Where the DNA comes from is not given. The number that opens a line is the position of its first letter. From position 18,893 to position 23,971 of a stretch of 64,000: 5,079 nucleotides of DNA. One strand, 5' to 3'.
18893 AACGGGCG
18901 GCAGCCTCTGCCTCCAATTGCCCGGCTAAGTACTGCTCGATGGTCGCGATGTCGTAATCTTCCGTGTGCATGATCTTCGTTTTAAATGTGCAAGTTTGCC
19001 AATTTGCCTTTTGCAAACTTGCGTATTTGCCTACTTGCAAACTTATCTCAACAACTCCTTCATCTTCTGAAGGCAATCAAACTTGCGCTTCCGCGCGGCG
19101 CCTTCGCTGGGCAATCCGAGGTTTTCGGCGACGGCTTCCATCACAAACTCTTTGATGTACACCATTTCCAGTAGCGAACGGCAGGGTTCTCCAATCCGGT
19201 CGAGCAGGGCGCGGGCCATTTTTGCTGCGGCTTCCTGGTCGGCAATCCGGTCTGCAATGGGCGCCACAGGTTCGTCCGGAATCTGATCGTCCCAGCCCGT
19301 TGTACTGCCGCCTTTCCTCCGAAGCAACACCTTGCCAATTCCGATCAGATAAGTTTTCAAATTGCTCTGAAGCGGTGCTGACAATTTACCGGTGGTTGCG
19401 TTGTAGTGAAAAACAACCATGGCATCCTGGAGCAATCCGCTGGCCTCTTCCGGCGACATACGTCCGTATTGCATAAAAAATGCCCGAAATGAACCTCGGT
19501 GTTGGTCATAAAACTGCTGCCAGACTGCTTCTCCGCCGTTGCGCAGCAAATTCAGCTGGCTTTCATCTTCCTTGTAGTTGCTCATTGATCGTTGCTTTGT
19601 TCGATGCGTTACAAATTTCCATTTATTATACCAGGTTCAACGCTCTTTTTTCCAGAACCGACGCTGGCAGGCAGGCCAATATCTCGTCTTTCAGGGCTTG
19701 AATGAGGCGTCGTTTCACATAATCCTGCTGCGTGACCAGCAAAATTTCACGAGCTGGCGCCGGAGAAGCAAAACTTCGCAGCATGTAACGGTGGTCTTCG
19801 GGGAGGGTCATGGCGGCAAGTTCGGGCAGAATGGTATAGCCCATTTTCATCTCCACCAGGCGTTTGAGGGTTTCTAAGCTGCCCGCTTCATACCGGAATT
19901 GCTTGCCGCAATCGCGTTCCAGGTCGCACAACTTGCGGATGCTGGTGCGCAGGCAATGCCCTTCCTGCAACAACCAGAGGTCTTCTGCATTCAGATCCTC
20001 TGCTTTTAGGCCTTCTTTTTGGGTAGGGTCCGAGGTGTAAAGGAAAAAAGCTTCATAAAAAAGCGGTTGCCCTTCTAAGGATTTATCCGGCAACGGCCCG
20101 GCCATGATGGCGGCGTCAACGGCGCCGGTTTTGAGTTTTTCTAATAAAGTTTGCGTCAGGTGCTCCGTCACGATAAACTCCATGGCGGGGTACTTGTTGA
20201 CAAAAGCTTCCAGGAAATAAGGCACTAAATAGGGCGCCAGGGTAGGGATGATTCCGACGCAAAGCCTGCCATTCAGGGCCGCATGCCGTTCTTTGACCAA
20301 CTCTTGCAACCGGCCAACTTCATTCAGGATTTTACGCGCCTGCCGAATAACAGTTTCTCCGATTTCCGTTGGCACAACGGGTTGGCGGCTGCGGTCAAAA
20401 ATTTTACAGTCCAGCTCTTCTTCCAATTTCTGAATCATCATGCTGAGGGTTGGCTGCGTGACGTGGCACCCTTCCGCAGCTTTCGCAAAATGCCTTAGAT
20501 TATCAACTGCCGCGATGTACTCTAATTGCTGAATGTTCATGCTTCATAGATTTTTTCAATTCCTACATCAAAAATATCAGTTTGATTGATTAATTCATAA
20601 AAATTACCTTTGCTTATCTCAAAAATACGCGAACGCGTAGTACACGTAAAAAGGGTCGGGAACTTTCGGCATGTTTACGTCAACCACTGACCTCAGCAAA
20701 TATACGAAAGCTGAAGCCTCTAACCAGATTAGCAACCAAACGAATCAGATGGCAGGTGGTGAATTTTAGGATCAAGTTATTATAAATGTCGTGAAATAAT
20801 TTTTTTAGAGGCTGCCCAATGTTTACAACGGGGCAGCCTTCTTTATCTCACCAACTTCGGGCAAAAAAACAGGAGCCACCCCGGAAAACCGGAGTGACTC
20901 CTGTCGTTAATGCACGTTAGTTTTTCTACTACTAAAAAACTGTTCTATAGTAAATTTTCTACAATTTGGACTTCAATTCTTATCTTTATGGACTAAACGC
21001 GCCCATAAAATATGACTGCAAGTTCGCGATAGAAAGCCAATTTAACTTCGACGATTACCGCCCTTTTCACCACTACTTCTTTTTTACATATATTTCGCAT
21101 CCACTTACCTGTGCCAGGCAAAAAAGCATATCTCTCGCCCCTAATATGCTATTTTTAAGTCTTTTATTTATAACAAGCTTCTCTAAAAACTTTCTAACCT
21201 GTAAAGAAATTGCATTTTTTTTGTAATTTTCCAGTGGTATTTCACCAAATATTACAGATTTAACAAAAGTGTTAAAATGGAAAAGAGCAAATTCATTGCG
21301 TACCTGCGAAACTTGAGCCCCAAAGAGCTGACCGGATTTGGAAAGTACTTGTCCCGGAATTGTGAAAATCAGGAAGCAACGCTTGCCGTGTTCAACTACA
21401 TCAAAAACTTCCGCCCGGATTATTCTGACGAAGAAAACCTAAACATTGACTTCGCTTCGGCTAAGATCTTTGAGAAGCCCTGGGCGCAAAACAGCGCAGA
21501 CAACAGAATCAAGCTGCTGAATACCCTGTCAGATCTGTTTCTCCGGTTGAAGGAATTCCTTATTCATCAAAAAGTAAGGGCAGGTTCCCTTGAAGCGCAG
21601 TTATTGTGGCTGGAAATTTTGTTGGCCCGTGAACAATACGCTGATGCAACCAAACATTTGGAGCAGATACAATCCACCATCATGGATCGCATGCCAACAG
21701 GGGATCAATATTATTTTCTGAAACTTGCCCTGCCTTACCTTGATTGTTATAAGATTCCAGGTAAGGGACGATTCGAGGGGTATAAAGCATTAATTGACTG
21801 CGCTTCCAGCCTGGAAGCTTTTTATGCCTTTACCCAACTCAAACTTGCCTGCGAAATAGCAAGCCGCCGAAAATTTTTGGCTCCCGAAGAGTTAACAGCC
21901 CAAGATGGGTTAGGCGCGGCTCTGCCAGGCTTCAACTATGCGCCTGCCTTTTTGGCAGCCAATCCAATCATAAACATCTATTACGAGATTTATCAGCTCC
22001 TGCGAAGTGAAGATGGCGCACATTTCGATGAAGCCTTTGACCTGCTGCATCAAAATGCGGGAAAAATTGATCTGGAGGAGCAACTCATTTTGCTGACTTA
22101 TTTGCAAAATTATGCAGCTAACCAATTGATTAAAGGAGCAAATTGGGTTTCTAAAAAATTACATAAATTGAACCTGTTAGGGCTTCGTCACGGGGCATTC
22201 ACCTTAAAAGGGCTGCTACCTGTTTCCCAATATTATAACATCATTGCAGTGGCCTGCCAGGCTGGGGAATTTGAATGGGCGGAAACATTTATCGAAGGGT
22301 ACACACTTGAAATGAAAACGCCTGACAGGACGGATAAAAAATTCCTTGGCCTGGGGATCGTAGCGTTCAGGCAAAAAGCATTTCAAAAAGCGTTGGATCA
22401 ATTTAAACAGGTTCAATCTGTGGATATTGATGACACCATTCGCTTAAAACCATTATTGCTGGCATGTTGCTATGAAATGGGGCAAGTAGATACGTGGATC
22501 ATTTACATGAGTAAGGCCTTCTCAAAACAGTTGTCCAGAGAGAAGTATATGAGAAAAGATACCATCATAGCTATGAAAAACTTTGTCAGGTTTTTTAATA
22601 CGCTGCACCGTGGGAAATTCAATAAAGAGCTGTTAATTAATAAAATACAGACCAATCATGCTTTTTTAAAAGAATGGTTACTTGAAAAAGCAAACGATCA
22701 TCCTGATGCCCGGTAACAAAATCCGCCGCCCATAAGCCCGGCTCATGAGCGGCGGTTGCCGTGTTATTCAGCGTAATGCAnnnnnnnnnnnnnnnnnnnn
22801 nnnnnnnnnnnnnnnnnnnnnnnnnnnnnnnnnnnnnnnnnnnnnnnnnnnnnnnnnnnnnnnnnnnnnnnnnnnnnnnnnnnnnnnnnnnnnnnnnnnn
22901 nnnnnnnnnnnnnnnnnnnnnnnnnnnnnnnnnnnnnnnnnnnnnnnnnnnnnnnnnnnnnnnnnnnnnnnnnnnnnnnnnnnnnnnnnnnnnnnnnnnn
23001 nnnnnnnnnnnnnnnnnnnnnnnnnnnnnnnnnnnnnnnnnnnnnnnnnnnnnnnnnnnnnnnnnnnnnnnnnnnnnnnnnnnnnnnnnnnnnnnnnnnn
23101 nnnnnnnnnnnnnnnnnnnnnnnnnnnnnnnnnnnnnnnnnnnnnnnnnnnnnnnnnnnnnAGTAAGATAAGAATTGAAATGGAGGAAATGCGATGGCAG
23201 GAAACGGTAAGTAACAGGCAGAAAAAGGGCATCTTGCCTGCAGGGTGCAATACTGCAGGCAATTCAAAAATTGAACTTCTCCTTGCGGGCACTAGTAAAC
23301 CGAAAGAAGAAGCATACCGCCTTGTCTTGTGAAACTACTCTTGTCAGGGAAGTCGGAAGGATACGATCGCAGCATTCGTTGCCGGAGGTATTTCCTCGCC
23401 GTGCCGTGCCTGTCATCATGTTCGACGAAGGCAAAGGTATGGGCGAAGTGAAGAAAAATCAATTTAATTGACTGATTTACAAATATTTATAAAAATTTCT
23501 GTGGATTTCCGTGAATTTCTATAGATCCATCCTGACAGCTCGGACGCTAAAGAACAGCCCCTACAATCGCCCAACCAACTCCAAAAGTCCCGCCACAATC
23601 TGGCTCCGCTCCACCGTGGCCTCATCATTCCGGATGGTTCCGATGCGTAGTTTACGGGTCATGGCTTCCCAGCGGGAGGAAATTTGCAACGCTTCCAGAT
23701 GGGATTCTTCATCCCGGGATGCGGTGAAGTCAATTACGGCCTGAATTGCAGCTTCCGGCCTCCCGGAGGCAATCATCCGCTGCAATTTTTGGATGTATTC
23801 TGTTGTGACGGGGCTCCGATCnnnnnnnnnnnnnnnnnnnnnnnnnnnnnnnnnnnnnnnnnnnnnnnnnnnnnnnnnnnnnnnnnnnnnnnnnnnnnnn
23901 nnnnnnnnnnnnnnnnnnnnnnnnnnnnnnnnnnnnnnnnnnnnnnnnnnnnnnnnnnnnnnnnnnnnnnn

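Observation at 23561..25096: PNP-family nucleosidase effector with coiled-coil, Gly-rich beta-segment and a C-terminal EAD-like adaptor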

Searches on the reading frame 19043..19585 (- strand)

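Call 9: search_protein_families(library=pfam, proteins=[window:19043-19585:-], max_evalue=0.01)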
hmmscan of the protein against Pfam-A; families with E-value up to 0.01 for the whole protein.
window:19043-19585:- (180 aa): 2 families
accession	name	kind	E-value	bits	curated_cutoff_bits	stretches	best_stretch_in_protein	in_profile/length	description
PF22980.2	Myb_DNA-bind_8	-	0.004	16.9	27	1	150-167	23-40/50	Myb-like DNA-binding domain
PF04545.22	Sigma70_r4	-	0.0047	16.8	24.1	1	136-177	10-50/50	Sigma-70, region 4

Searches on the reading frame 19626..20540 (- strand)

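Call 9: search_protein_families(library=pfam, proteins=[window:19626-20540:-], max_evalue=0.01)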
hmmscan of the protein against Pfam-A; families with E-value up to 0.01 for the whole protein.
window:19626-20540:- (304 aa): 3 families
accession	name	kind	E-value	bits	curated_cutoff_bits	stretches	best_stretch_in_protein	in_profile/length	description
PF03466.25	LysR_substrate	-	1.2e-35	123.2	28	1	88-288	3-205/209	LysR substrate binding domain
PF00126.33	HTH_1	-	1.5e-18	66.9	26.6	1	3-62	1-60/60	Bacterial regulatory helix-turn-helix protein, lysR family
PF12849.12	PBP_like_2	-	0.0094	16.2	27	0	100-183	19-112/267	PBP superfamily domain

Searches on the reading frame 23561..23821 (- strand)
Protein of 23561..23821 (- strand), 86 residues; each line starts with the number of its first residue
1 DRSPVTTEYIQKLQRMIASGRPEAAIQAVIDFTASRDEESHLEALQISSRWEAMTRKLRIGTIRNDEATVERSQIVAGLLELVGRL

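Call 41: find_homologous_proteins(query=A2, max_evalue=0.001)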
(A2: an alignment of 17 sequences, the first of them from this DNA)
Query A2 (17 sequences) (86 aa, profile of the alignment): 2 proteins with E <= 0.001 among 736 candidates.
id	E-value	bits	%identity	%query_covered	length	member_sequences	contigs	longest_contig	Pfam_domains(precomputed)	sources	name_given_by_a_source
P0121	3.4e-27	112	26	99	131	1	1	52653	PF19964.6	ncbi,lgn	-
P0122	3.8e-25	105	24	99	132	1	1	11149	PF19964.6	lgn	-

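Call 44: find_encoding_contigs(protein=P0121, flank=10000, max_places=3)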
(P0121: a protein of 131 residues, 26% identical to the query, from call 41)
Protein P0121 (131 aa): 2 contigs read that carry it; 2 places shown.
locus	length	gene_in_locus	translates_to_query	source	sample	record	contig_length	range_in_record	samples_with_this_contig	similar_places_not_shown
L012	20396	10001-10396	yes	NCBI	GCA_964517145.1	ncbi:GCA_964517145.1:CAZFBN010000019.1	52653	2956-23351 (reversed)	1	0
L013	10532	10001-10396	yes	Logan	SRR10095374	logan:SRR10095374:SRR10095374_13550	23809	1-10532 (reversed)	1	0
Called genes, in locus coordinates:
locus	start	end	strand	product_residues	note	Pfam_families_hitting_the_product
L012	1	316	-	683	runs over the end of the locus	PF00456:Transketolase_N, PF02779:Transket_pyr, PF22613:Transketolase_C_1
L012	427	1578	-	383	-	PF01263:Aldose_epim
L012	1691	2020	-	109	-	PF05336:rhaM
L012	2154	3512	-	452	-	PF01261:AP_endonuc_2 (faint), PF27526:XylA2_C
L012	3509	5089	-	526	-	PF00370:FGGY_N, PF02782:FGGY_C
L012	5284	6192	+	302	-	-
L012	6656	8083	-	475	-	PF25058:ARM_TT21 (faint)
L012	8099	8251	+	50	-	-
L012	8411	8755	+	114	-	-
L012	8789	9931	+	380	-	PF01048:PNP_UDP_1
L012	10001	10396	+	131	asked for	PF19964:EAD11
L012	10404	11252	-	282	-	PF13649:Methyltransf_25 (faint), PF05175:MTS, PF06325:PrmA (weak), PF13847:Methyltransf_31 (weak)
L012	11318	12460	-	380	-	PF00278:Orn_DAP_Arg_deC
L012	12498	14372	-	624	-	PF03485:Arg_tRNA_synt_N (weak), PF00750:tRNA-synt_1d, PF05746:DALR_1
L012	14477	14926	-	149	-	-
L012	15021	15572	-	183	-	PF03602:Cons_hypoth95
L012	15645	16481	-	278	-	PF12864:DUF3822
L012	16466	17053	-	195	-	-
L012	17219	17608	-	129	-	PF04519:Bactofilin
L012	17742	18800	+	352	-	PF02543:Carbam_trans_N (faint), PF00814:TsaD, PF22521:HypF_C_2 (weak)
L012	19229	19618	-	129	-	PF02033:RBFA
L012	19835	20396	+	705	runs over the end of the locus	PF17191:RecG_wedge, PF01336:tRNA_anti-codon, PF00270:DEAD, PF04851:ResIII, PF00271:Helicase_C, PF19833:RecG_dom3_C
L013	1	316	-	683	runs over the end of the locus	PF00456:Transketolase_N, PF02779:Transket_pyr, PF22613:Transketolase_C_1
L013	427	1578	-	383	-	PF01263:Aldose_epim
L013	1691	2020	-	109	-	PF05336:rhaM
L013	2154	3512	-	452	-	PF01261:AP_endonuc_2 (faint), PF27526:XylA2_C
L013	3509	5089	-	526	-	PF00370:FGGY_N, PF02782:FGGY_C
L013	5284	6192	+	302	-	-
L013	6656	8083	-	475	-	PF25058:ARM_TT21 (faint)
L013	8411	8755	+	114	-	-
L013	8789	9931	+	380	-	PF01048:PNP_UDP_1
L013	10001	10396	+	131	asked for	PF19964:EAD11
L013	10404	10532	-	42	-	?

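Call 88: search_protein_representatives(alignment_id=A5)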
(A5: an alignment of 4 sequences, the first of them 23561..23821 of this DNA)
Query: 4 sequences, 90 profile positions. Proteins with E-value up to 0.001 (for the whole library): 3679; up to 1e-10: 191; up to 1e-30: 2. The best 150 are listed.
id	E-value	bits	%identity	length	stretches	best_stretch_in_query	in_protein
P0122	5.2e-40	151.4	-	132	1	1-89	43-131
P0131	6.1e-32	125.5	-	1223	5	11-88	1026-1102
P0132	7.0e-30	118.9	-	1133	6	8-86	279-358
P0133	1.8e-28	114.3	-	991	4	12-84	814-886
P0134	1.9e-27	111.1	-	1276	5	12-86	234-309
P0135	4.5e-27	109.9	-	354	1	6-87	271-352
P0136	8.8e-26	105.8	-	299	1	10-88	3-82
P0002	1.1e-25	105.5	-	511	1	2-86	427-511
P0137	8.8e-22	92.9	-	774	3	7-85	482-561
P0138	1.5e-19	85.8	-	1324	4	11-88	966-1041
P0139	1.8e-19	85.5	-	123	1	4-88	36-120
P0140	2.2e-19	85.3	-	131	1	5-86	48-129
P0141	5.0e-19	84.1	-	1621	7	12-88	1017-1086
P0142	5.1e-19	84.1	-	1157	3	41-87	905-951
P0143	6.4e-19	83.8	-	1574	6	34-88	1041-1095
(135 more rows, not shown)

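Call 90: search_protein_families(library=pfam, alignment_id=A6, max_evalue=0.00001)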
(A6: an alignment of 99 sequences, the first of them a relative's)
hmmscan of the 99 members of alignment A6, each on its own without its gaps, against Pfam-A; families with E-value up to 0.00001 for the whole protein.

A. member 1, P0131 (1223 aa): 5 families
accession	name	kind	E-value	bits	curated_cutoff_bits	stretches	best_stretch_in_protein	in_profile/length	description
PF19964.5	EAD11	-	5.6e-58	193.3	26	4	929-1004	3-80/80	Effector-associated domain 11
PF13855.12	LRR_8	-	2.1e-11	43.9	27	1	323-379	2-60/61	Leucine rich repeat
PF12799.13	LRR_4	-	1.1e-10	41.9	27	1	301-341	3-42/44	Leucine Rich repeats (2 copies)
PF23598.1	LRR_14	-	3.7e-08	33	40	0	318-375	43-100/353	Leucine-rich repeat region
PF00560.39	LRR_1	-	6.8e-07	28.6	20.6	0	301-320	2-22/23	Leucine Rich Repeat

B. families by the number of members that match (of 99 scanned): 46 families (the first 25 are shown)
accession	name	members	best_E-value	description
PF19964.5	EAD11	99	4.6e-72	Effector-associated domain 11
PF13676.11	TIR_2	24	5.2e-19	TIR domain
PF01582.25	TIR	10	2.5e-10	TIR domain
PF12770.12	CHAT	8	1.1e-14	CHAT domain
PF01048.26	PNP_UDP_1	6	1.4e-23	Phosphorylase superfamily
PF07693.20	KAP_NTPase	4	2.3e-30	KAP family P-loop domain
PF00656.27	Peptidase_C14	4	3.8e-21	Caspase domain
PF13365.12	Trypsin_2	2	1.7e-11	Trypsin-like peptidase domain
PF13855.12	LRR_8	2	2.1e-11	Leucine rich repeat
PF12799.13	LRR_4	2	8.2e-11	Leucine Rich repeats (2 copies)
PF13191.12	AAA_16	2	7.9e-10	AAA ATPase domain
PF00072.30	Response_reg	2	1e-08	Response regulator receiver domain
PF16095.11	COR-A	1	1.5e-40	C-terminal of Roc, COR-A domain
PF03781.23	FGE-sulfatase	1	1.4e-35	Sulfatase-modifying factor enzyme 1-like domain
PF00082.27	Peptidase_S8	1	4.5e-32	Subtilase family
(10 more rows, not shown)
